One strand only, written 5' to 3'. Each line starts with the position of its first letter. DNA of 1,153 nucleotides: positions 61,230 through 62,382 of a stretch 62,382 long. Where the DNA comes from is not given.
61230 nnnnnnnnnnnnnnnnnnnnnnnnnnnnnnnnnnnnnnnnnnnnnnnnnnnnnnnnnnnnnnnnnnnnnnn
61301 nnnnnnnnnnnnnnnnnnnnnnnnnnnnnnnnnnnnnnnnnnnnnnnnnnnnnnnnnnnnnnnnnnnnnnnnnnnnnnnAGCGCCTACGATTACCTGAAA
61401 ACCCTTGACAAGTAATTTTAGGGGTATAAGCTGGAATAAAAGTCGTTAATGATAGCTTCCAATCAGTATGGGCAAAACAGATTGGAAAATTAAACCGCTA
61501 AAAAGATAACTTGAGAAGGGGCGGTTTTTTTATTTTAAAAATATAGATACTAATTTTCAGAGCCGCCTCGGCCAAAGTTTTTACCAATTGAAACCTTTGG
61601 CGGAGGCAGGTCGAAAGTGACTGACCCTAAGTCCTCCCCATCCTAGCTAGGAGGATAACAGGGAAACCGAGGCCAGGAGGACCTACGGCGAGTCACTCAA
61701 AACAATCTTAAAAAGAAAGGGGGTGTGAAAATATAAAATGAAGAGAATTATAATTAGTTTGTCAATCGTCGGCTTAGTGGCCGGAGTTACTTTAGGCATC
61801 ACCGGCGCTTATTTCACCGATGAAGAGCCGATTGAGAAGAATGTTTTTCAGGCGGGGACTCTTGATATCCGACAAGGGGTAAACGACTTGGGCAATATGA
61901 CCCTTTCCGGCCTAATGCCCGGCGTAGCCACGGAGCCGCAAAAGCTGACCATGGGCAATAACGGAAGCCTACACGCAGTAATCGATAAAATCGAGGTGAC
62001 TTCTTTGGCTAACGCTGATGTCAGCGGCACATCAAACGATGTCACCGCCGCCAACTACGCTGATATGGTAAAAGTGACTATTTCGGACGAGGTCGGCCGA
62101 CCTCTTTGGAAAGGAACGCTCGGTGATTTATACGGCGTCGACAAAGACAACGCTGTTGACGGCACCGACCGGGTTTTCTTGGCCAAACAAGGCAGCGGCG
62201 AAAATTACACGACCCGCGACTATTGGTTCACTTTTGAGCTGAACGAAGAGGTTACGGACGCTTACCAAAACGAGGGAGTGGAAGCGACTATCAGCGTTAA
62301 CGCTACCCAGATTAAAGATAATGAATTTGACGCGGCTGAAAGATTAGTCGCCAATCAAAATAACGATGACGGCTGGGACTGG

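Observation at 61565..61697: Unrecognised riboswitch-like RNA with a GAAA tetraloop and receptor upstream of a TasA-like gene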

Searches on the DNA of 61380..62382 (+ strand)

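Call 4: search_rna_families(source=window, start=61380, end=61780, threshold=evalue, max_evalue=10, show_alignments=5)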
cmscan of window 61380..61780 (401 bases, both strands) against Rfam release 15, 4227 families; matches with E-value up to 10: 10.
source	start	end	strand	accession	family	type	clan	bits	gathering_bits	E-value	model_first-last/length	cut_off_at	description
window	61485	61591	+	RF02900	AaHKsRNA82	Gene; sRNA;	-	23.5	51.4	0.24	1-81/81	no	Aggregatibacter sRNA 82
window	61496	61544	+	RF02433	SpF36_sRNA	Gene; sRNA;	-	21.7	48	1.2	1-51/51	no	Streptococcus sRNA SpF36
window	61556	61618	+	RF03697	mir-722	Gene; miRNA;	-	17.9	81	0.99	1-67/67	no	mir-722 microRNA precursor family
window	61478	61536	+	RF03234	mir-2813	Gene; miRNA;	-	16.2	70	4.4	1-67/67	no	mir-2813 microRNA precursor family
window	61565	61606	-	RF04167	mir-1972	Gene; miRNA;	-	15.6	90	3.5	21-62/81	no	mir-1972 microRNA precursor family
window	61711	61740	+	RF01360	CRISPR-DR47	Gene; CRISPR;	-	13.8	39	8.6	1-37/37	no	CRISPR RNA direct repeat element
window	61721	61753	-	RF02108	DLEU2_4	Gene; lncRNA;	-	13.3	40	4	26-58/58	no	Deleted in lymphocytic leukemia 2 conserved region 4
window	61462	61549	+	RF02621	BSnc120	Gene; sRNA;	-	13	114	9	1-88/88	no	Brucella sRNA 120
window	61456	61488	+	RF01807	GIR1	Gene; ribozyme;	-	11.2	100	3.1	1-201/201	no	GIR1 branching ribozyme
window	61690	61780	+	RF01478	rli47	Gene; sRNA;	-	8.7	200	4.6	1-101/508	3'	Listeria sRNA rli47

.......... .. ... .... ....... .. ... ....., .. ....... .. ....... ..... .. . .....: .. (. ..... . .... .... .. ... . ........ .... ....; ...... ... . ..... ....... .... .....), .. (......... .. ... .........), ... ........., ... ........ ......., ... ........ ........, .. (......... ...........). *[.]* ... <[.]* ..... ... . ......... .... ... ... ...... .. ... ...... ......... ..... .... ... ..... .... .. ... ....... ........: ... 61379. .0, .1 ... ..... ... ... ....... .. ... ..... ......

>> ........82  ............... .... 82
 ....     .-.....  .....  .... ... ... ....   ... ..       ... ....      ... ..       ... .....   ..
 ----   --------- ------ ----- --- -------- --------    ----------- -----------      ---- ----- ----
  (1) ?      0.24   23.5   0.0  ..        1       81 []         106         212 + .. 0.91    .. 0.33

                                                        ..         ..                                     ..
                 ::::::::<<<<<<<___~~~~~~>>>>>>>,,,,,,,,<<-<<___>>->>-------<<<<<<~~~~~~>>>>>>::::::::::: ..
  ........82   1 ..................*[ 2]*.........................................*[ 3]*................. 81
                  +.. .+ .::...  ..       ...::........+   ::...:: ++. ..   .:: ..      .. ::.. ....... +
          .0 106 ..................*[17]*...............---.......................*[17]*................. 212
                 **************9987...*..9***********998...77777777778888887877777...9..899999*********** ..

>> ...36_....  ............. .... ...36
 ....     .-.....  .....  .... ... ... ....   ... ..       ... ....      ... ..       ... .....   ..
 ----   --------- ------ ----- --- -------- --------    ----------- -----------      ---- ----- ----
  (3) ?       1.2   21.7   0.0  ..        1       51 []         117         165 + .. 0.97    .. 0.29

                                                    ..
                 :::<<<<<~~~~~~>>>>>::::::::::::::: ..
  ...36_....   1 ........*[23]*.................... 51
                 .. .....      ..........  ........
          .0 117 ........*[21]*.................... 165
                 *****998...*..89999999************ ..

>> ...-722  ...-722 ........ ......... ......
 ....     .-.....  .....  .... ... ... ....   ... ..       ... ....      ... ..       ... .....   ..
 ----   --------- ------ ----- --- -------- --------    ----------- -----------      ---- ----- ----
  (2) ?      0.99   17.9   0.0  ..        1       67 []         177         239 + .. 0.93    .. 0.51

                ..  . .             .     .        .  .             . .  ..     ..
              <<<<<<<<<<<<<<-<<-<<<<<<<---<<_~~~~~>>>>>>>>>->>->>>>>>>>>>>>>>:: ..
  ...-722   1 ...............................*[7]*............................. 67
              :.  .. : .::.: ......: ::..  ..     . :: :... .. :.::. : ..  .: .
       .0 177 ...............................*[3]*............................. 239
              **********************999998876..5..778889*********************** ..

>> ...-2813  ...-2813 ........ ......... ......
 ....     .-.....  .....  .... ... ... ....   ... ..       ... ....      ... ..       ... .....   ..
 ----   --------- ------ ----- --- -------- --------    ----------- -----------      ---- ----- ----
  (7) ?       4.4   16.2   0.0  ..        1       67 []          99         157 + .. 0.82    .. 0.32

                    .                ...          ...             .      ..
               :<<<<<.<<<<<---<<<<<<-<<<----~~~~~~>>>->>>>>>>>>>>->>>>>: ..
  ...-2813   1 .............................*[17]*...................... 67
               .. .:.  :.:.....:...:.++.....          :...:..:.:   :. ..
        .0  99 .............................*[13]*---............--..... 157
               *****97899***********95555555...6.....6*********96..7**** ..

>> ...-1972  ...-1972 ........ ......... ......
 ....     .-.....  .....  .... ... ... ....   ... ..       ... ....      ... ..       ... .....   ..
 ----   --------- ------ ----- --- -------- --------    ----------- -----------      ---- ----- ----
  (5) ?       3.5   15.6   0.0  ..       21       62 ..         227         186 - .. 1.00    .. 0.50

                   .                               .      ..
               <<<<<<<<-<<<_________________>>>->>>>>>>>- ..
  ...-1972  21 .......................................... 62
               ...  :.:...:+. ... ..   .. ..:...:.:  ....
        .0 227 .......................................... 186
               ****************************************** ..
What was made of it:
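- Closest known: c-di-GMP-I. Different: Neither model matches the window leader even at E<=10 (call 4).
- Tried and rejected: The permissive scan of the leader gives only chance hairpin matches (call 4).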

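Call 32: search_rna_families(sources=[L001, L002, L003, L005, L006, L007, L014, L016, L017, L018, L004], threshold=evalue, max_evalue=0.5)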
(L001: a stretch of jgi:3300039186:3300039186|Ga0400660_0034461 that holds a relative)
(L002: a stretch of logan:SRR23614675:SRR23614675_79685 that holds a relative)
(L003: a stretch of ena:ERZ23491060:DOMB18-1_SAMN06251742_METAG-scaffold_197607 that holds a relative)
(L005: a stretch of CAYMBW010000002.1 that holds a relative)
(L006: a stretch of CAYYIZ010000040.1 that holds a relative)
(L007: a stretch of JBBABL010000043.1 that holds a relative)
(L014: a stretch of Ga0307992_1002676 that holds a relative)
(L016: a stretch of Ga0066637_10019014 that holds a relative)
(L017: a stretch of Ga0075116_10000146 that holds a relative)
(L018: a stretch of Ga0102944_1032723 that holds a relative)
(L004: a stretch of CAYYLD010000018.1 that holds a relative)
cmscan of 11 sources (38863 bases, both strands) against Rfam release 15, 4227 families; matches with E-value up to 0.5: 2.
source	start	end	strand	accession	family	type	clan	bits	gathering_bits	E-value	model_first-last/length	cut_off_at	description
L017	1148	1225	+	RF03168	c-di-GMP-I-UAU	Cis-reg; riboswitch;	CL00126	62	65.9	3.4e-11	1-81/81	no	c-di-GMP-I-UAU riboswitch aptamer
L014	848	933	+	RF01786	c-di-GMP-II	Cis-reg; riboswitch;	CL00127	57.7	53.5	2.1e-10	1-84/84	no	Cyclic di-GMP-II riboswitch aptamer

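Call 46: search_rna_families(sources=[L019, L020, L021, L023, L025, L028, L029, L030], threshold=evalue, max_evalue=0.5)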
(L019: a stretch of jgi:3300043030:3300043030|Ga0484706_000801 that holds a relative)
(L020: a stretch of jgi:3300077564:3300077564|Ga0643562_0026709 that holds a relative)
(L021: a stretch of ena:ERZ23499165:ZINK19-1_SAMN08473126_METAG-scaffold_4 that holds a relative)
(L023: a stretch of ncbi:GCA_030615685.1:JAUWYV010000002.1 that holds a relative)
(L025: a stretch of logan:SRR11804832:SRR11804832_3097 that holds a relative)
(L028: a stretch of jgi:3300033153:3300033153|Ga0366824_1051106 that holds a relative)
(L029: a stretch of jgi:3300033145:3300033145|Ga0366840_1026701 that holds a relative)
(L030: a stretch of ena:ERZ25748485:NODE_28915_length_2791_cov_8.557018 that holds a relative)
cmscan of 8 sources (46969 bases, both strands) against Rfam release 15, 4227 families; matches with E-value up to 0.5: 5.
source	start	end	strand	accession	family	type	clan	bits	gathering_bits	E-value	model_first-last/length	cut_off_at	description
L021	1855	1927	+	RF00005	tRNA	Gene; tRNA;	CL00001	59.2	29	2.2e-10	1-71/71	no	tRNA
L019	7251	7312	+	RF02844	RefA9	Gene; antisense;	-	32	49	0.41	1-64/64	no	Enterococcus sRNA A9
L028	3067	3091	-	RF01328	CRISPR-DR17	Gene; CRISPR;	CL00014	27.4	42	0.43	1-25/25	no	CRISPR RNA direct repeat element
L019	7270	7345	-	RF00519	suhB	Gene; sRNA;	CL00108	26.9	41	0.15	1-77/77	no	Makes More Granules Regulator RNA (mmgR)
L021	1855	1926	+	RF01684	mascRNA-menRNA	Gene;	-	25.9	42.5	0.42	1-56/56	no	MALAT1-associated small cytoplasmic RNA/MEN beta RNA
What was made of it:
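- Most orthologous leaders have terminators but no recognisable aptamer, which suggests protein-mediated control in this family (calls 32, 46).
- Tried and rejected: Permissive scans of 19 related loci give only the two c-di-GMP hits and one tRNA (calls 32, 46).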
